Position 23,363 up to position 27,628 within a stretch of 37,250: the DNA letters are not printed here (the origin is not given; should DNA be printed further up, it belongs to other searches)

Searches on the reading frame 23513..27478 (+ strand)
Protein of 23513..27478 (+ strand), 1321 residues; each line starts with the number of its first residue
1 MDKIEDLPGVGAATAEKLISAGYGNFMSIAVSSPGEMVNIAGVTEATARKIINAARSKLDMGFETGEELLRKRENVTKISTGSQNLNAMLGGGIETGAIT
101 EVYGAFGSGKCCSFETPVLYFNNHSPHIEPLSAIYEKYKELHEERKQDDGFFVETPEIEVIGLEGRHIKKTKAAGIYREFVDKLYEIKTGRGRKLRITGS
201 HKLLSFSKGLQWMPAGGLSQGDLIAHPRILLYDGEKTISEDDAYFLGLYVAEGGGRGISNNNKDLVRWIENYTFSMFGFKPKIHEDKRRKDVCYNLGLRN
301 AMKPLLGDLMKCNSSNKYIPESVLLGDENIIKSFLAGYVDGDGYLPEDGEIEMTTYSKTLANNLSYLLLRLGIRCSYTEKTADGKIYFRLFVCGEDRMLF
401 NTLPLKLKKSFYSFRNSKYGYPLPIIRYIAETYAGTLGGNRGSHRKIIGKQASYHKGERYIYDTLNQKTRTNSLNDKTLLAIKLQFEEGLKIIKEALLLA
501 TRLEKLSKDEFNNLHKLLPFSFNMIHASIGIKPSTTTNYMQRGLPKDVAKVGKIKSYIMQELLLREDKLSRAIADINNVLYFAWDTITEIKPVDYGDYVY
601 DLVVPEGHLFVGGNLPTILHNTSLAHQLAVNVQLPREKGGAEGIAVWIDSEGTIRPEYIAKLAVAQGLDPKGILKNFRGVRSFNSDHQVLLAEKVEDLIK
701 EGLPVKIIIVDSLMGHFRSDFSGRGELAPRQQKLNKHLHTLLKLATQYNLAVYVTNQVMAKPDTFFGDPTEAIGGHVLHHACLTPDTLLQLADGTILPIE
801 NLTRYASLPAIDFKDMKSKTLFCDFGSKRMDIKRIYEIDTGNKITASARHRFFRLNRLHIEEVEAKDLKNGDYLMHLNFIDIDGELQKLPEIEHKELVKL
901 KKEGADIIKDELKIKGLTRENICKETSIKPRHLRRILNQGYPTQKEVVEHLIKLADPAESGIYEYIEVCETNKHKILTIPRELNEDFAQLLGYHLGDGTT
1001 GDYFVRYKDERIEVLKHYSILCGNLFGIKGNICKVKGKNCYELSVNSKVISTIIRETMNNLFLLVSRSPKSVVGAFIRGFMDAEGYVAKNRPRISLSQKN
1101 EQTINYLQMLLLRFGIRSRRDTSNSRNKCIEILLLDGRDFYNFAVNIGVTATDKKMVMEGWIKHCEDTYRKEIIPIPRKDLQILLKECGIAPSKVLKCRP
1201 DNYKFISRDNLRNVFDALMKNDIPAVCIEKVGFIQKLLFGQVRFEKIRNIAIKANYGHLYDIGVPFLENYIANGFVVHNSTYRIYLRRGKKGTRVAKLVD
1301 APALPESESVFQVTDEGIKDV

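Call 12: search_protein_families(library=pfam, proteins=[window:23513-27478:+], max_evalue=0.001)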
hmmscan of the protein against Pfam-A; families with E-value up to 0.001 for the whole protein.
window:23513-27478:+ (1321 aa): 6 families
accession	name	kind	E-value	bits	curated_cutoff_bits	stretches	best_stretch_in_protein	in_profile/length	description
PF08423.17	Rad51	-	1.8e-73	247.2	22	3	622-784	40-205/244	Rad51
PF14528.11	LAGLIDADG_3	-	1.5e-33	115.3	22.5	2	1072-1148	2-82/82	LAGLIDADG-like domain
PF14890.11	Intein_splicing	-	2.1e-33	115.8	35.8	2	830-1279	44-155/155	Intein splicing domain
PF14520.12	HHH_5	-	1.6e-10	41.7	27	1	4-56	4-56/57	Helix-hairpin-helix domain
PF00154.27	RecA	-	3.6e-08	33.6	27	0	71-111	25-66/262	recA bacterial DNA recombination protein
PF05204.19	Hom_end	-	5.8e-07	30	21.1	0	326-382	8-67/110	Homing endonuclease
